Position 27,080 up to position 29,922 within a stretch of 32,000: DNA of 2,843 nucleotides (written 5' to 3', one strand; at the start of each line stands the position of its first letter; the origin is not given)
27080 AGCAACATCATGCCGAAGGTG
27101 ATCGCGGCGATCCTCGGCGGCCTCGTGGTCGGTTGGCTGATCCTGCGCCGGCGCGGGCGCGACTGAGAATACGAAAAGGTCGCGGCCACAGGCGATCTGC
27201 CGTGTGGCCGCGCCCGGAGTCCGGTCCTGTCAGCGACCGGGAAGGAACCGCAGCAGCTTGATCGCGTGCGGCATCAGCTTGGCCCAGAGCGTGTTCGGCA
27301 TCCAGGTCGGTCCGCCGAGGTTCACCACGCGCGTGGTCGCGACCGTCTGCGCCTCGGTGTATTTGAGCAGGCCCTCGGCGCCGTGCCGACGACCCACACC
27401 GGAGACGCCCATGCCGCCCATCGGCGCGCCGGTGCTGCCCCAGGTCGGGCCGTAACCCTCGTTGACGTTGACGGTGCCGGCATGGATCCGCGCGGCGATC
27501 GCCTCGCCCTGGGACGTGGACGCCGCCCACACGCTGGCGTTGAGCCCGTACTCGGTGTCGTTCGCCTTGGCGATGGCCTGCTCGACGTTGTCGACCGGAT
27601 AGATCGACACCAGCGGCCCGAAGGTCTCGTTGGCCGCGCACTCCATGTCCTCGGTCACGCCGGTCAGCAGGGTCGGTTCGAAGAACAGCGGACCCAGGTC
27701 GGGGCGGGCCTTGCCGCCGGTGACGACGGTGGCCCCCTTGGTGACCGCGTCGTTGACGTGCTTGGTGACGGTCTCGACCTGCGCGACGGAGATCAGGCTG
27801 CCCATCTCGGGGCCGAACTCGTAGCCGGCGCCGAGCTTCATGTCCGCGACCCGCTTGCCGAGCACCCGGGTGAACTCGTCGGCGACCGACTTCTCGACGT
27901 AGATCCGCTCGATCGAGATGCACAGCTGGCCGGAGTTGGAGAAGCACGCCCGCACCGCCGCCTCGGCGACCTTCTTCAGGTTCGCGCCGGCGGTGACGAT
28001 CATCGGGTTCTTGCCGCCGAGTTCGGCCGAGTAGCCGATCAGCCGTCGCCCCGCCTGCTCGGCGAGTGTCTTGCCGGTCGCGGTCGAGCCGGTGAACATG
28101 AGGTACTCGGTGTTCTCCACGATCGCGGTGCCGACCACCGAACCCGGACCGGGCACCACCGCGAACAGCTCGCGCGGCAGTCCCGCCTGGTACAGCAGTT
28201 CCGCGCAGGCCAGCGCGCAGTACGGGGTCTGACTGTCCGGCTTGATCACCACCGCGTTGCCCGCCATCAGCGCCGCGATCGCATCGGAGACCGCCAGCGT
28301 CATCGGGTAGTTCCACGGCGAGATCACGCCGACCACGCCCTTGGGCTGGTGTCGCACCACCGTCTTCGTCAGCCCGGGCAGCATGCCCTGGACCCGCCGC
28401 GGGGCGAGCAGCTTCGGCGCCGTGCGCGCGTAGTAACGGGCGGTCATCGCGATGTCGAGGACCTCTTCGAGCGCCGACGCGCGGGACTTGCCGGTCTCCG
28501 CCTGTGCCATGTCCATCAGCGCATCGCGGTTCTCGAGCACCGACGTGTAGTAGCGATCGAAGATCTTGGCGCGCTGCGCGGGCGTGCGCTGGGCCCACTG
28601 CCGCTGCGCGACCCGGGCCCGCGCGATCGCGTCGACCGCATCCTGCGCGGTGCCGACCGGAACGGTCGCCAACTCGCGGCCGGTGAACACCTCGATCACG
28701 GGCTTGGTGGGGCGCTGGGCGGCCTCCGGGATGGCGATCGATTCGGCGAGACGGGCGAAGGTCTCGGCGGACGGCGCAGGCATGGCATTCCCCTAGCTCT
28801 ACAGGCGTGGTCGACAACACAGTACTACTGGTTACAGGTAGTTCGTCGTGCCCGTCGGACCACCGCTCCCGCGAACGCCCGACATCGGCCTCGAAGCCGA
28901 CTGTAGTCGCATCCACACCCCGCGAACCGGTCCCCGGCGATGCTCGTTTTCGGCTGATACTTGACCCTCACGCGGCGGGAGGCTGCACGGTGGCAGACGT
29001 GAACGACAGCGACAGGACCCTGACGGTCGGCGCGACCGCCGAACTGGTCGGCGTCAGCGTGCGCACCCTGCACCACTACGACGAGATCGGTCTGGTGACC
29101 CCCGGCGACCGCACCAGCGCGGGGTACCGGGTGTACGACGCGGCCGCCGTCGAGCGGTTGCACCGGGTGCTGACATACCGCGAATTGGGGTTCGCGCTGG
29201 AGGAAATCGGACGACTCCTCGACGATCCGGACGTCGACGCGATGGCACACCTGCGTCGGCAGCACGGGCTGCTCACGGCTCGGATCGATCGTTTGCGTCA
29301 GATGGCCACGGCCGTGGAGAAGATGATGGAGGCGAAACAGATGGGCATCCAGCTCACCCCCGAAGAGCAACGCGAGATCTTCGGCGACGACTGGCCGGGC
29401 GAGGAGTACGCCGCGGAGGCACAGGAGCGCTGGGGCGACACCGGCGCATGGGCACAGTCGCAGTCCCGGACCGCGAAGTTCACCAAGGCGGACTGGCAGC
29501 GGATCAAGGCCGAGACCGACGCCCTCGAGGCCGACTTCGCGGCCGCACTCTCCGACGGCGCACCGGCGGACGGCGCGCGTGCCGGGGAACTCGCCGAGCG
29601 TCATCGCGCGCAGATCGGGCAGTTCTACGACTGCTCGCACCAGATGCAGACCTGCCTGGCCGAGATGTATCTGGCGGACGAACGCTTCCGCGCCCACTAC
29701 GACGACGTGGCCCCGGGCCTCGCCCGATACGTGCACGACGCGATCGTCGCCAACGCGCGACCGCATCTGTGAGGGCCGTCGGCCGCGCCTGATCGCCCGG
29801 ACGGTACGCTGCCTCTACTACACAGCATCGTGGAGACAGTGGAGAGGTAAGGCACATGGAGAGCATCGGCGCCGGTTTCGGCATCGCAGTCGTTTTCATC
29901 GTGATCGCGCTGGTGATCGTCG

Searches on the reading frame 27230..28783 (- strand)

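Call 13: search_protein_families(library=pfam, proteins=[window:27230-28783:-])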
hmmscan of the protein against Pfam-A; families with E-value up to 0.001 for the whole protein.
window:27230-28783:- (517 aa): 1 family
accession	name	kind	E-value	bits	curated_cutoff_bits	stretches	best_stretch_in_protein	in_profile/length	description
PF00171.27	Aldedh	-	2.2e-138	462.1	23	1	25-481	7-461/461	Aldehyde dehydrogenase family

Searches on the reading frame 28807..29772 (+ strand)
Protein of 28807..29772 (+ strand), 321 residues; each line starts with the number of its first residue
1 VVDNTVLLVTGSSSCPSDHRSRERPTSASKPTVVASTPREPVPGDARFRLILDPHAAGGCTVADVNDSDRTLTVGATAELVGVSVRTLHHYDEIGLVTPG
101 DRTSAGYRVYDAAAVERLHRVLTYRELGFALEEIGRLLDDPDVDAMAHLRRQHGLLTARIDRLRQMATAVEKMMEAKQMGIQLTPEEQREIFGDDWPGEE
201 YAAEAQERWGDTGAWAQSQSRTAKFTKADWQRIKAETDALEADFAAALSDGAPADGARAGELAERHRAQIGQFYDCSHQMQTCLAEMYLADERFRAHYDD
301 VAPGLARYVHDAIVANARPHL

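Call 13: search_protein_families(library=pfam, proteins=[window:28807-29772:+])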
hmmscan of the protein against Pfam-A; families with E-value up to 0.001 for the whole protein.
window:28807-29772:+ (321 aa): 4 families
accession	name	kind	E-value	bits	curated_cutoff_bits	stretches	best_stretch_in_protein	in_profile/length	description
PF07739.18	TipAS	-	2.4e-38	131.7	23.8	1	201-316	1-117/117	TipAS antibiotic-recognition domain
PF13411.12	MerR_1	-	3.6e-16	59.5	21.6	1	73-139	2-67/69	MerR HTH family regulatory protein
PF00376.29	MerR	-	1.7e-13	50.6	28.2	1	73-110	1-38/38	MerR family regulatory protein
PF09278.17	MerR-DNA-bind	-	3.5e-09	37.6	25.4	1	115-169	1-61/65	MerR, DNA binding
